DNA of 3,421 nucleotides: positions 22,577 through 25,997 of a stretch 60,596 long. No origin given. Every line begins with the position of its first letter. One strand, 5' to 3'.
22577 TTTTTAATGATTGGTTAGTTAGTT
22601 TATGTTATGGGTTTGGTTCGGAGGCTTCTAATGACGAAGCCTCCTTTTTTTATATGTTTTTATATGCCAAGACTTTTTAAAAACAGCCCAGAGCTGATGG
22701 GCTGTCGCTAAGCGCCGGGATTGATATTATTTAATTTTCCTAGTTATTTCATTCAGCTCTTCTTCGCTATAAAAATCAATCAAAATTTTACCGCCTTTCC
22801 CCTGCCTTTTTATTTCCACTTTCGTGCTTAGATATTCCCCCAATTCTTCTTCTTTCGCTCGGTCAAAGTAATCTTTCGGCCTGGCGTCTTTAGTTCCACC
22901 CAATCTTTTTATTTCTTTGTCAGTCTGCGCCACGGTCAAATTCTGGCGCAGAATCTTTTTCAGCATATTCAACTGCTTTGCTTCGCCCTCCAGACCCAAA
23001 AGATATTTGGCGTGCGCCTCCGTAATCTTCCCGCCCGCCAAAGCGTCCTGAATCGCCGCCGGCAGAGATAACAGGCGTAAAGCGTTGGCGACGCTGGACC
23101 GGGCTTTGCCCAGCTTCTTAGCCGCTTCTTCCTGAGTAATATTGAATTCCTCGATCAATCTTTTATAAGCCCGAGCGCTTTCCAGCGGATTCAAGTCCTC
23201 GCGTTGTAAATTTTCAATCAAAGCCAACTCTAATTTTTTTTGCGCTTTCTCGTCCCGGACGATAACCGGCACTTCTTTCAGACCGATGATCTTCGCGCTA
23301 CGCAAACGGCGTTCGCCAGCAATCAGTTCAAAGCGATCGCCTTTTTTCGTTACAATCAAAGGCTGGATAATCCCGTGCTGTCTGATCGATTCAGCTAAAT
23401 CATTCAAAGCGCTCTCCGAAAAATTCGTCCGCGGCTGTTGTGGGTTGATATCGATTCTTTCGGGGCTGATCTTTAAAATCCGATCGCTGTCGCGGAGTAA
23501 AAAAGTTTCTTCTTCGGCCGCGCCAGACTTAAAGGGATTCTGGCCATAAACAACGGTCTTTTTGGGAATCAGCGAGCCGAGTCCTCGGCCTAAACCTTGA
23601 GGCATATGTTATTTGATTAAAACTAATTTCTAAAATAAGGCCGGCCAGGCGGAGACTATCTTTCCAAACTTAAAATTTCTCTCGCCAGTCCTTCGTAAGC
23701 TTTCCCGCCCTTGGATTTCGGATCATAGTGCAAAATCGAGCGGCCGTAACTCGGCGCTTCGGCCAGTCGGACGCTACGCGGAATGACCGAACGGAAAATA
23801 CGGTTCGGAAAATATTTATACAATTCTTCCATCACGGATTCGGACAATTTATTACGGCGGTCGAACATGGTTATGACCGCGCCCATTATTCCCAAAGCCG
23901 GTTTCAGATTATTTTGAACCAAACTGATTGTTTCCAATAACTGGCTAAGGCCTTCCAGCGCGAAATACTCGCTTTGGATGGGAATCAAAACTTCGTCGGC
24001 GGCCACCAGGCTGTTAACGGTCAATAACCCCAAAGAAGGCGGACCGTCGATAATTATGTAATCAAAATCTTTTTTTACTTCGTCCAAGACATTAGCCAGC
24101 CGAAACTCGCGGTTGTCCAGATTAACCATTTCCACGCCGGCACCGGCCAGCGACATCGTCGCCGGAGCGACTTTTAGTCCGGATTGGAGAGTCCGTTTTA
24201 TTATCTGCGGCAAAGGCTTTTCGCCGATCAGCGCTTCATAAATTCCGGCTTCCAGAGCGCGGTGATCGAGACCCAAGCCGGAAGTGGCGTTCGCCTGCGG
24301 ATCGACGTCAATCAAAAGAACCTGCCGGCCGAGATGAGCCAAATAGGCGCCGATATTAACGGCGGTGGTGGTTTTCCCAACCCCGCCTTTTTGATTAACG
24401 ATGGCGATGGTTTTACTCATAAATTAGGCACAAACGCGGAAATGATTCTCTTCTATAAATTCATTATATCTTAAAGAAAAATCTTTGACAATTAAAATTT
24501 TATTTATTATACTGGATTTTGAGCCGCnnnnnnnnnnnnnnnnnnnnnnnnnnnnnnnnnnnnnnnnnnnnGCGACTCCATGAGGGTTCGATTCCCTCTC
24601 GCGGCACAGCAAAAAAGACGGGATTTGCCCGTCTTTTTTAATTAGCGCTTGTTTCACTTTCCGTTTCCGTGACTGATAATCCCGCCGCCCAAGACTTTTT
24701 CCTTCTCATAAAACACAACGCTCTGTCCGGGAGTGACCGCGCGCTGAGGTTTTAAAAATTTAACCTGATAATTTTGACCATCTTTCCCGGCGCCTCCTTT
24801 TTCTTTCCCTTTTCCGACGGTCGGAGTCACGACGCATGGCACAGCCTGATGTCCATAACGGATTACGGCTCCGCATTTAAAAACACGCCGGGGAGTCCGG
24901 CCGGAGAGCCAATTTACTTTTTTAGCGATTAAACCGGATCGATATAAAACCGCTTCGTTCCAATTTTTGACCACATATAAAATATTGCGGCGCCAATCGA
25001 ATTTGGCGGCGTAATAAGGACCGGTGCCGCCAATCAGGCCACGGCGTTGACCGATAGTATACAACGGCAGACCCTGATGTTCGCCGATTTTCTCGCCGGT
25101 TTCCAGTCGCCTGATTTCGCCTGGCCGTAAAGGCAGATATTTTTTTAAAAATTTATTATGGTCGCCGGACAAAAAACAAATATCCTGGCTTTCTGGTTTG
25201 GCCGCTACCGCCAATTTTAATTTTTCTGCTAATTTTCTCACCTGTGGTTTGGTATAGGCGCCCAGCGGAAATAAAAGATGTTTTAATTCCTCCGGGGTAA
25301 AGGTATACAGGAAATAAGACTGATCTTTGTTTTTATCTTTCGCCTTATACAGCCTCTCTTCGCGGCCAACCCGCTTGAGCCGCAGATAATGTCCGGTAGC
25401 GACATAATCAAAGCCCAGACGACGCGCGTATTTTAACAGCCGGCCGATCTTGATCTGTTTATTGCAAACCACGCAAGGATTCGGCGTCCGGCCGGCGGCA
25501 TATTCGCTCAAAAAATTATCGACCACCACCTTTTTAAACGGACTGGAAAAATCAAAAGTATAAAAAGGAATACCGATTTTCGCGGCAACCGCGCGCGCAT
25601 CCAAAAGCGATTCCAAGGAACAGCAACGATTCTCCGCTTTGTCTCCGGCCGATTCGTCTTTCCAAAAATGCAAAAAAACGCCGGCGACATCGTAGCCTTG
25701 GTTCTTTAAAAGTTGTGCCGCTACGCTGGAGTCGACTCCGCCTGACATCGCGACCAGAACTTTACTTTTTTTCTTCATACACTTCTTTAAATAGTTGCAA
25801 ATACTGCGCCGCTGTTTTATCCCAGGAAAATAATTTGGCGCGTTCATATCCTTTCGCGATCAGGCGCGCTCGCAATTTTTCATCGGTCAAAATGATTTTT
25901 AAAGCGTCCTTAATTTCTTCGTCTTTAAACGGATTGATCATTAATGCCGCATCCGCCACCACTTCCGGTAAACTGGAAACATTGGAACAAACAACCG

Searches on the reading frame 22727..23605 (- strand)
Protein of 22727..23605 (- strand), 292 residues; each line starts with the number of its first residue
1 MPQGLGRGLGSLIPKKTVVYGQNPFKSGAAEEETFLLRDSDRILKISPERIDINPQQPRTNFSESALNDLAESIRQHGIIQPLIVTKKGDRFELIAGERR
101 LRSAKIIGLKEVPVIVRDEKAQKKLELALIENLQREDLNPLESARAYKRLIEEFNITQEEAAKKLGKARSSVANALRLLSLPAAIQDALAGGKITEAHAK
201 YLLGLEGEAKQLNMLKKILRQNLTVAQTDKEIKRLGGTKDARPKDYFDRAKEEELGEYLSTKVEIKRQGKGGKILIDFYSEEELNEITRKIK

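Call 9: search_protein_families(library=pfam, proteins=[window:22727-23605:-])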
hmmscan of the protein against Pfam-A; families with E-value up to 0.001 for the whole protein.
window:22727-23605:- (292 aa): 4 families
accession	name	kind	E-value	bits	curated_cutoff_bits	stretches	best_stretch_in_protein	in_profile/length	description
PF17762.8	HTH_ParB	-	2e-35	121.5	22.6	1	136-235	1-100/102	ParB HTH domain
PF02195.25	ParB_N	-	1.9e-29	102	26.3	1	43-134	3-95/95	ParB N-terminal domain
PF23552.2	ParB_C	-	4.5e-09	36.1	23.8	1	250-292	7-50/50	ParB dimerisation domain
PF01381.28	HTH_3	-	0.00047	20.6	23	0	148-174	2-28/55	Helix-turn-helix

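Call 44: find_related_loci(query=window:22727-23605:-, collection=metagenome_contigs, flank=1500)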
Query window:22727-23605:- (292 aa) in metagenome_contigs; peptide patterns used: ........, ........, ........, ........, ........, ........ (x = any residue, [..] = any of these).
541 stretches matched a pattern; 115 encode a relative of the query (tblastn E <= 1e-3); the best 80 are kept; 80 distinct loci.
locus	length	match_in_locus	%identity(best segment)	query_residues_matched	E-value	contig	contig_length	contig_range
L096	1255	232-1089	88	1-286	0e+0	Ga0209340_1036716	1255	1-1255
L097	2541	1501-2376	87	1-292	6e-173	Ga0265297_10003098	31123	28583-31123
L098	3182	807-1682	85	1-292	1e-171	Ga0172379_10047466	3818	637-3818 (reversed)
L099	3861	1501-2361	88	1-286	4e-166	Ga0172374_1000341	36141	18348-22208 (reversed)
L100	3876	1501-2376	84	1-292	6e-166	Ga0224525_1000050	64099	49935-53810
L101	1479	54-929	85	1-292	4e-179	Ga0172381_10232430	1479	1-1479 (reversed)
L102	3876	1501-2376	84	1-292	3e-164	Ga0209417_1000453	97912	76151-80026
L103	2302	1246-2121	84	1-292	1e-174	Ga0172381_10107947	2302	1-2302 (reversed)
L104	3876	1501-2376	83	1-292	2e-165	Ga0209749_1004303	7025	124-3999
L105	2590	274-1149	83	1-292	3e-172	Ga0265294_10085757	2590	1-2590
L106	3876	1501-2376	83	1-292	6e-163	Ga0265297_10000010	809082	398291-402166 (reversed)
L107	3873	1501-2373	83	1-291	2e-162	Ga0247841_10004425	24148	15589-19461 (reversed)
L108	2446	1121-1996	83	1-292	1e-171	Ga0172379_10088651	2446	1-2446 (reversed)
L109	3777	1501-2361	86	1-286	2e-163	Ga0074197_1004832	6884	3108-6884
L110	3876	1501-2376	83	1-292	2e-161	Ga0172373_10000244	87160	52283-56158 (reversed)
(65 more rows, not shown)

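Call 56: find_related_loci(query=window:22727-23605:-, collection=genome_contigs, flank=1200)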
Query window:22727-23605:- (292 aa) in genome_contigs; peptide patterns used: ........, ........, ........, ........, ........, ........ (x = any residue, [..] = any of these).
395 stretches matched a pattern; 89 encode a relative of the query (tblastn E <= 1e-3); the best 80 are kept; 80 distinct loci.
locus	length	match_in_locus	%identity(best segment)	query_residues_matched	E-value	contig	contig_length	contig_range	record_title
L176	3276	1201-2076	85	1-292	4e-169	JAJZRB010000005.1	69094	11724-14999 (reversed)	MAG: bacterium isolate SKS1.bin72 NODE_607_length_69094_cov_4.652080, whole genome shotgun sequence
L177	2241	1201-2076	87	1-292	6e-174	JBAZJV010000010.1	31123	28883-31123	MAG: Patescibacteria group bacterium isolate SO_2017_LW4_128 scaffold_3170_c1_LW137-91_2017, whole genome shotgun sequen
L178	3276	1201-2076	86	1-292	9e-168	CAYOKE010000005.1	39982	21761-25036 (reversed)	MAG TPA_asm: uncultured Gammaproteobacteria bacterium isolate SRP263991_co1_502 genome assembly, contig: NODE_1059_lengt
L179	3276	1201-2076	84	1-292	6e-167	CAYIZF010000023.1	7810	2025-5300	MAG TPA_asm: uncultured Gammaproteobacteria bacterium isolate ERP122455_co1_171 genome assembly, contig: NODE_3150_lengt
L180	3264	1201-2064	86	1-288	2e-165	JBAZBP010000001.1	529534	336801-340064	MAG: Patescibacteria group bacterium isolate SO_2017_GW1_115 NODE_100_length_529534_cov_2.059285_OW334_2017, whole genom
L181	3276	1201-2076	84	1-292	5e-165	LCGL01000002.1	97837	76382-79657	MAG: Candidatus Falkowbacteria bacterium GW2011_GWF2_43_32 UV95_C0002, whole genome shotgun sequence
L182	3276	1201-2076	83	1-292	6e-163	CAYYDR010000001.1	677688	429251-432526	MAG TPA_asm: uncultured Gammaproteobacteria bacterium isolate SRP302447_co2_591 genome assembly, contig: NODE_22_length_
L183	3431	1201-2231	85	1-292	3e-162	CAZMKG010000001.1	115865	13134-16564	MAG TPA_asm: uncultured Gammaproteobacteria bacterium isolate SRP263991_co7_264 genome assembly, contig: NODE_90_length_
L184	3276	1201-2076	83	1-292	5e-162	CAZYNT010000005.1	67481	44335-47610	MAG TPA_asm: uncultured Gammaproteobacteria bacterium isolate SRP263991_co4_298 genome assembly, contig: NODE_311_length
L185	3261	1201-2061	83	1-287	3e-161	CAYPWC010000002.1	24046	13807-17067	MAG TPA_asm: uncultured Gammaproteobacteria bacterium isolate SRP192927_co4_865 genome assembly, contig: NODE_3876_lengt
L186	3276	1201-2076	82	1-292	3e-163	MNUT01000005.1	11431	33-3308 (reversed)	MAG: Candidatus Falkowbacteria bacterium CG1_02_37_21 cg1_0.2_scaffold_5631_c, whole genome shotgun sequence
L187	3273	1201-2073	82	1-291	5e-160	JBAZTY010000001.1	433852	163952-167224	MAG: Patescibacteria group bacterium isolate SO_2017_GW1_214 NODE_147_length_433852_cov_2.564240_OW334_2017, whole genom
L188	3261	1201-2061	82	1-287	5e-158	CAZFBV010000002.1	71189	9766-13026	MAG TPA_asm: uncultured Gammaproteobacteria bacterium isolate SRP170004_co1_568 genome assembly, contig: NODE_413_length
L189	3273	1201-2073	81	1-291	8e-157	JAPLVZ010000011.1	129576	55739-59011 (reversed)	MAG: Candidatus Falkowbacteria bacterium isolate LacPavin_0419_WC90_MAG_43_11 LacPavin_0419_WC90_scaffold_711295, whole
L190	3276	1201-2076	78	1-292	7e-157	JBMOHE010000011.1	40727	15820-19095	MAG: Patescibacteria group bacterium isolate Deming_bin.335 contig1768, whole genome shotgun sequence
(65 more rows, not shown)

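Call 71: find_homologous_proteins(query=window:22727-23605:-, max_evalue=1e-100)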
Query window:22727-23605:- (292 aa): 342 proteins with E <= 1e-100 among 8000 candidates; the best 120 are listed.
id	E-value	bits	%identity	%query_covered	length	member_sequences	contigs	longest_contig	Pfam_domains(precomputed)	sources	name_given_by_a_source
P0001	1.3e-178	610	100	100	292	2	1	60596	PF17762.9,PF23552.3,PF02195.27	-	-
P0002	1.3e-157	541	87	100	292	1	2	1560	PF17762.9,PF23552.3,PF02195.27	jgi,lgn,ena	-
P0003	4.3e-156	536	85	100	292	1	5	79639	PF17762.9,PF23552.3,PF02195.27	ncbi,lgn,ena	-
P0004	1.1e-155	535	88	100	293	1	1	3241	PF17762.9,PF23552.3,PF02195.27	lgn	-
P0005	2.3e-155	534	87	100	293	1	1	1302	PF17762.9,PF23552.3,PF02195.27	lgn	-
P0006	3.4e-155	533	87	100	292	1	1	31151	PF17762.9,PF23552.3,PF02195.27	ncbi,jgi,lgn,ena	ncbi:MAG: ParB/RepB/Spo0J family partition protein [Patescibacteria group bacterium]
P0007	3.4e-155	533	87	100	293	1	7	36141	PF17762.9,PF23552.3,PF02195.27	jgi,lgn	-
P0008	5.3e-155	533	88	100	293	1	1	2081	PF17762.9,PF23552.3,PF02195.27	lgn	-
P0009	6.8e-155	532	86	100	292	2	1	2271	PF17762.9,PF23552.3,PF02195.27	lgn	-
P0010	1.0e-154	532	85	100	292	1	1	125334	PF17762.9,PF23552.3,PF02195.27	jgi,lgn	jgi:ParB family chromosome partitioning protein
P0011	1.7e-154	531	86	100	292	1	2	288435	PF17762.9,PF23552.3,PF02195.27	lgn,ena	-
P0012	8.1e-154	529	84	100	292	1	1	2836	PF17762.9,PF23552.3,PF02195.27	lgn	-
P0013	9.0e-154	529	86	100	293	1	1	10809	PF17762.9,PF23552.3,PF02195.27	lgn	-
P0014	1.4e-153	528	84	100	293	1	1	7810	PF17762.9,PF23552.3,PF02195.27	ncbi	-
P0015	1.9e-153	528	85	100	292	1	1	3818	PF17762.9,PF23552.3,PF02195.27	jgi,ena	-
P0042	8.5e-151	519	84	100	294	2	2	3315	PF17762.9,PF23552.3,PF02195.27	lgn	-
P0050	2.9e-150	517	84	100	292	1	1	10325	PF17762.9,PF23552.3,PF02195.27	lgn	-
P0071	2.0e-149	514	84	100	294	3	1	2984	PF17762.9,PF23552.3,PF02195.27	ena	-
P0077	8.1e-149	512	83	100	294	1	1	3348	PF17762.9,PF23552.3,PF02195.27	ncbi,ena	-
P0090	8.2e-148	509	82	100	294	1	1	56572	PF17762.9,PF23552.3,PF02195.27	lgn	-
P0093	3.3e-147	507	82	100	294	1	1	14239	PF17762.9,PF23552.3,PF02195.27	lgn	-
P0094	3.7e-147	507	82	100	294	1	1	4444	PF17762.9,PF23552.3,PF02195.27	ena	-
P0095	4.3e-147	507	82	100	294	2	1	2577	PF17762.9,PF23552.3,PF02195.27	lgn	-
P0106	7.0e-146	503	81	100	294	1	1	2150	PF17762.9,PF23552.3,PF02195.27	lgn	-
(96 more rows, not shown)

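Call 73: find_encoding_contigs(protein=P0095, flank=1200, max_places=2)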
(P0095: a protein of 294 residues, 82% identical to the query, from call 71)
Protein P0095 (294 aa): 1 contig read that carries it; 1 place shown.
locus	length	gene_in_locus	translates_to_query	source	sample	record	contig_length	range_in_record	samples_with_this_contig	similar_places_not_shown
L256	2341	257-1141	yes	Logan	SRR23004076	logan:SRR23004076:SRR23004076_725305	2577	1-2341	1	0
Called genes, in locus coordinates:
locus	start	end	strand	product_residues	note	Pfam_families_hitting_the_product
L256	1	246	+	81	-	?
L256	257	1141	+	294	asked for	PF02195:ParB_N, PF17762:HTH_ParB, PF23552:ParB_C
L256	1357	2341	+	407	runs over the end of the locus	?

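Call 74: find_encoding_contigs(protein=P0050, flank=1200, max_places=2)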
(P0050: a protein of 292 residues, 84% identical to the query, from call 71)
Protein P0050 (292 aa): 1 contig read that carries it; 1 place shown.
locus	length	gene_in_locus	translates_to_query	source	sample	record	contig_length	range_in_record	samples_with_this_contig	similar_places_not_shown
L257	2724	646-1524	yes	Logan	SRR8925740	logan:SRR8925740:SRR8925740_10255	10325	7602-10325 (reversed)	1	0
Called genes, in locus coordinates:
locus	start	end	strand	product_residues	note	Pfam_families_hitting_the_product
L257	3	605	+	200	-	?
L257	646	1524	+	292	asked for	PF02195:ParB_N, PF17762:HTH_ParB, PF23552:ParB_C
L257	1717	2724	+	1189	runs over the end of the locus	PF02811:PHP, PF07733:DNA_pol3_alpha, PF17657:DNA_pol3_finger, PF14579:HHH_6, PF01336:tRNA_anti-codon (faint)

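Call 75: find_encoding_contigs(protein=P0042, flank=1200, max_places=2)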
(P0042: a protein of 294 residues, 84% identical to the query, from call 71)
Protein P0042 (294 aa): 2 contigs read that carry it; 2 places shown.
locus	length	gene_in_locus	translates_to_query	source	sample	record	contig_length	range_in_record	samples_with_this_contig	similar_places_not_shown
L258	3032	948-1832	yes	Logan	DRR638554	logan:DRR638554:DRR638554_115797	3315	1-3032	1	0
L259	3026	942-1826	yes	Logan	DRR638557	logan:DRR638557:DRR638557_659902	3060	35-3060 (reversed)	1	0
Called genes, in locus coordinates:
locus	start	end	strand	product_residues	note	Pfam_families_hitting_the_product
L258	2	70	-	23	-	?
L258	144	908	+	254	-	PF00142:Fer4_NifH, PF01656:CbiA, PF02374:ArsA_ATPase (weak), PF06564:CBP_BcsQ, PF09140:MipZ, PF10609:ParA, PF13614:AAA_31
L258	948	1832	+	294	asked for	PF02195:ParB_N, PF17762:HTH_ParB, PF23552:ParB_C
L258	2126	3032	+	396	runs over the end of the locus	?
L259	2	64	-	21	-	?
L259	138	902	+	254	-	PF00142:Fer4_NifH, PF01656:CbiA, PF02374:ArsA_ATPase (weak), PF06564:CBP_BcsQ, PF09140:MipZ, PF10609:ParA, PF13614:AAA_31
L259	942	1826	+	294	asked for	PF02195:ParB_N, PF17762:HTH_ParB, PF23552:ParB_C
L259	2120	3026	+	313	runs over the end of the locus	?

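Call 76: find_encoding_contigs(protein=P0077, flank=1200, max_places=2)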
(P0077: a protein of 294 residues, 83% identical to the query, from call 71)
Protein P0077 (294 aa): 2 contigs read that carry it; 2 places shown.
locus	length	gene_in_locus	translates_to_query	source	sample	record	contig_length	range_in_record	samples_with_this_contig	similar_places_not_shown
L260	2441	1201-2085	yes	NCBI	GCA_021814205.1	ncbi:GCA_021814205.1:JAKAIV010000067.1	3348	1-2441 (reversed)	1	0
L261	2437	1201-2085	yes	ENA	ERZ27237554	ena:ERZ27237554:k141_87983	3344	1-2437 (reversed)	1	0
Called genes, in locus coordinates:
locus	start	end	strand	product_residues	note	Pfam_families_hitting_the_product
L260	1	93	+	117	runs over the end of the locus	-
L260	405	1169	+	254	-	PF00142:Fer4_NifH, PF01656:CbiA, PF02374:ArsA_ATPase, PF06564:CBP_BcsQ, PF09140:MipZ, PF10609:ParA, PF13614:AAA_31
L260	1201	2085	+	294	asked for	PF02195:ParB_N, PF17762:HTH_ParB, PF23552:ParB_C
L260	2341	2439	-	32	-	?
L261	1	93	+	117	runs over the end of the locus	-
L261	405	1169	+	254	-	PF00142:Fer4_NifH, PF01656:CbiA, PF02374:ArsA_ATPase, PF06564:CBP_BcsQ, PF09140:MipZ, PF10609:ParA, PF13614:AAA_31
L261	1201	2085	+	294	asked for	PF02195:ParB_N, PF17762:HTH_ParB, PF23552:ParB_C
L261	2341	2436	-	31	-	?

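Call 77: find_encoding_contigs(protein=P0094, flank=1200, max_places=2)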
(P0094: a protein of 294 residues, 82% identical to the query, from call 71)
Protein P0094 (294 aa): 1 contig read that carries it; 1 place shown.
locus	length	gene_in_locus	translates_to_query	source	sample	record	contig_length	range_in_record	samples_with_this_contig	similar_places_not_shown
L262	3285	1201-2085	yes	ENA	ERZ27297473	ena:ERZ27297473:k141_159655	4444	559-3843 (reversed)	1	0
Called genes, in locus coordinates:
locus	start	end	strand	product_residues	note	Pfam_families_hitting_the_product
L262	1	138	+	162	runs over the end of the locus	-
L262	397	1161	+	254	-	PF00142:Fer4_NifH, PF01656:CbiA, PF02374:ArsA_ATPase (weak), PF06564:CBP_BcsQ, PF09140:MipZ (faint), PF10609:ParA, PF13614:AAA_31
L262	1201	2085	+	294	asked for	PF02195:ParB_N, PF17762:HTH_ParB, PF23552:ParB_C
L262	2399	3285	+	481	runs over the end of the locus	?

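Call 80: find_encoding_contigs(protein=P0090, flank=1200, max_places=1)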
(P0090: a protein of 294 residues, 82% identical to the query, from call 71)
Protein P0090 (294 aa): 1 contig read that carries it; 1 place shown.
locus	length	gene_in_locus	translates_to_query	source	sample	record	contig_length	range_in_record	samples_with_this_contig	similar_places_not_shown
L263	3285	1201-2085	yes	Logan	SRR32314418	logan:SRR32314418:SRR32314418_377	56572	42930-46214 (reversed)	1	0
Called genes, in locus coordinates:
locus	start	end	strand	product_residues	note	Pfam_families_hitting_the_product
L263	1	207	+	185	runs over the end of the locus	PF13875:DUF4202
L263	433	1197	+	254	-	PF00142:Fer4_NifH, PF01656:CbiA, PF02374:ArsA_ATPase, PF06564:CBP_BcsQ, PF09140:MipZ, PF10609:ParA, PF13614:AAA_31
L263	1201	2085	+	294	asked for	PF02195:ParB_N, PF17762:HTH_ParB, PF23552:ParB_C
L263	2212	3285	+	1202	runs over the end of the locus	PF02811:PHP, PF07733:DNA_pol3_alpha, PF17657:DNA_pol3_finger, PF14579:HHH_6, PF01336:tRNA_anti-codon (weak)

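Call 81: find_encoding_contigs(protein=P0093, flank=1200, max_places=1)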
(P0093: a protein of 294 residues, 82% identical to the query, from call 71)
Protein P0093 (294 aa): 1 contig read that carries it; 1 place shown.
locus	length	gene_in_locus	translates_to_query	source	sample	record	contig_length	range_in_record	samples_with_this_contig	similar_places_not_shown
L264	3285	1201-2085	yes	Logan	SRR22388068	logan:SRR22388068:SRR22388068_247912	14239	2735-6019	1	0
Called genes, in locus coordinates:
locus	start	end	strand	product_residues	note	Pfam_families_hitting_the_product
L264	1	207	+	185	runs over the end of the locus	PF13875:DUF4202, PF01966:HD (weak)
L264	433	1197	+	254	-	PF00142:Fer4_NifH, PF01656:CbiA, PF02374:ArsA_ATPase, PF06564:CBP_BcsQ, PF09140:MipZ, PF10609:ParA, PF13614:AAA_31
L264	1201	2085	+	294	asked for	PF02195:ParB_N, PF17762:HTH_ParB, PF23552:ParB_C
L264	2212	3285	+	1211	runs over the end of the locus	PF02811:PHP, PF07733:DNA_pol3_alpha, PF17657:DNA_pol3_finger, PF14579:HHH_6, PF01336:tRNA_anti-codon (weak)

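Call 82: find_encoding_contigs(protein=P0106, flank=1200, max_places=1)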
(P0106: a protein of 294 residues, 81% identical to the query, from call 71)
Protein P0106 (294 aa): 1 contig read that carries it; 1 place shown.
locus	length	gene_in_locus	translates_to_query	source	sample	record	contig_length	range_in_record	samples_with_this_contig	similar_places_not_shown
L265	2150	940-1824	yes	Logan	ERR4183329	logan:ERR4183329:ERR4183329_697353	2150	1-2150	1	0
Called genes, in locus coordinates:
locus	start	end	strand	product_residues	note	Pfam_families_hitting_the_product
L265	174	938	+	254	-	PF00142:Fer4_NifH, PF01656:CbiA, PF02374:ArsA_ATPase, PF06564:CBP_BcsQ, PF09140:MipZ, PF10609:ParA, PF13614:AAA_31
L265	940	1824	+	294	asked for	PF02195:ParB_N, PF17762:HTH_ParB, PF23552:ParB_C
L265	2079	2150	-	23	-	?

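Call 83: find_encoding_contigs(protein=P0071, flank=1200, max_places=1)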
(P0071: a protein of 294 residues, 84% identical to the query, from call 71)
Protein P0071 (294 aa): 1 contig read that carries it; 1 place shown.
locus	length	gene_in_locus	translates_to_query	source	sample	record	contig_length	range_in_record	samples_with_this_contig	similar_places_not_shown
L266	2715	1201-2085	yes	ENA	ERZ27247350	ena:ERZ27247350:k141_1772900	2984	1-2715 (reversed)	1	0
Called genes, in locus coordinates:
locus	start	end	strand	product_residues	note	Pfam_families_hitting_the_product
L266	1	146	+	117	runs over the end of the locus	-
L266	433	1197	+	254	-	PF00142:Fer4_NifH, PF01656:CbiA, PF02374:ArsA_ATPase (weak), PF06564:CBP_BcsQ, PF09140:MipZ, PF10609:ParA, PF13614:AAA_31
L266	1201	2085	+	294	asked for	PF02195:ParB_N, PF17762:HTH_ParB, PF23552:ParB_C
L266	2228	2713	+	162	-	?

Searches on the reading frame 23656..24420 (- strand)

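Call 9: search_protein_families(library=pfam, proteins=[window:23656-24420:-])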
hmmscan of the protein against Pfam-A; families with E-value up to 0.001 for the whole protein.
window:23656-24420:- (254 aa): 7 families
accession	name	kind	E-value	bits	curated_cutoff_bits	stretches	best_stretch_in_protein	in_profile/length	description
PF13614.12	AAA_31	-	1.6e-63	214.2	27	1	3-177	2-176/177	AAA domain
PF01656.29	CbiA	-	4e-30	104.8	25.4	1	5-228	1-124/125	CobQ/CobB/MinD/ParA nucleotide binding domain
PF10609.15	ParA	-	1.5e-11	44.6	27.1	1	2-40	3-41/246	NUBPL iron-transfer P-loop NTPase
PF09140.17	MipZ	-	9.9e-11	41.9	20.7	1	4-43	2-41/262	ATPase MipZ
PF00142.24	Fer4_NifH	-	1e-10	42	25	1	8-251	5-246/271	4Fe-4S iron sulfur cluster binding proteins, NifH/frxC family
PF06564.18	CBP_BcsQ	-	3.3e-09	37.1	21.3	1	5-247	4-231/234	Cellulose biosynthesis protein BcsQ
PF02374.21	ArsA_ATPase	-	6.3e-09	35.9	24.3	1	7-138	5-147/305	Anion-transporting ATPase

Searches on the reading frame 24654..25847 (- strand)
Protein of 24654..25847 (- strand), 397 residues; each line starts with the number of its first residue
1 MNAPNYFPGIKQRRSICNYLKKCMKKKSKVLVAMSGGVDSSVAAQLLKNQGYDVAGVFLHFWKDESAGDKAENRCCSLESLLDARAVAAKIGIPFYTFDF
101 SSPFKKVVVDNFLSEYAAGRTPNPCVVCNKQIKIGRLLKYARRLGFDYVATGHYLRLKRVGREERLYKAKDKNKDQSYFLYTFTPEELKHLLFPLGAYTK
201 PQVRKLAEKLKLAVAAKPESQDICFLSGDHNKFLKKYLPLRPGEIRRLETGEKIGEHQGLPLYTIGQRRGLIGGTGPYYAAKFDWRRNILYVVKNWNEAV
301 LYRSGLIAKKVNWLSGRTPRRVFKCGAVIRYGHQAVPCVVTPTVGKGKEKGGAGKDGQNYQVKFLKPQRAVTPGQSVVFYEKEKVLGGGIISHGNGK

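Call 9: search_protein_families(library=pfam, proteins=[window:24654-25847:-])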
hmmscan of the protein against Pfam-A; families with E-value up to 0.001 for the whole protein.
window:24654-25847:- (397 aa): 5 families
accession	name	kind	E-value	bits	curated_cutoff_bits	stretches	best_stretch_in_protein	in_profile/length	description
PF03054.22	tRNA_Me_trans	-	2.2e-78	263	20.6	1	29-227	2-201/202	tRNA methyl transferase HUP domain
PF20259.3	tRNA_Me_trans_M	-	2e-17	63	27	1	232-293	2-65/66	tRNA methyl transferase PRC-barrel domain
PF20258.4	tRNA_Me_trans_C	-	4.9e-17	62.5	20.6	1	304-391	2-77/77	Aminomethyltransferase beta-barrel domain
PF02568.20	ThiI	-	1.3e-05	25.3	20.5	1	28-153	4-116/197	Thiamine biosynthesis protein (ThiI)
PF02540.23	NAD_synthase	-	0.00022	20.9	21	0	16-51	5-42/242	NAD synthase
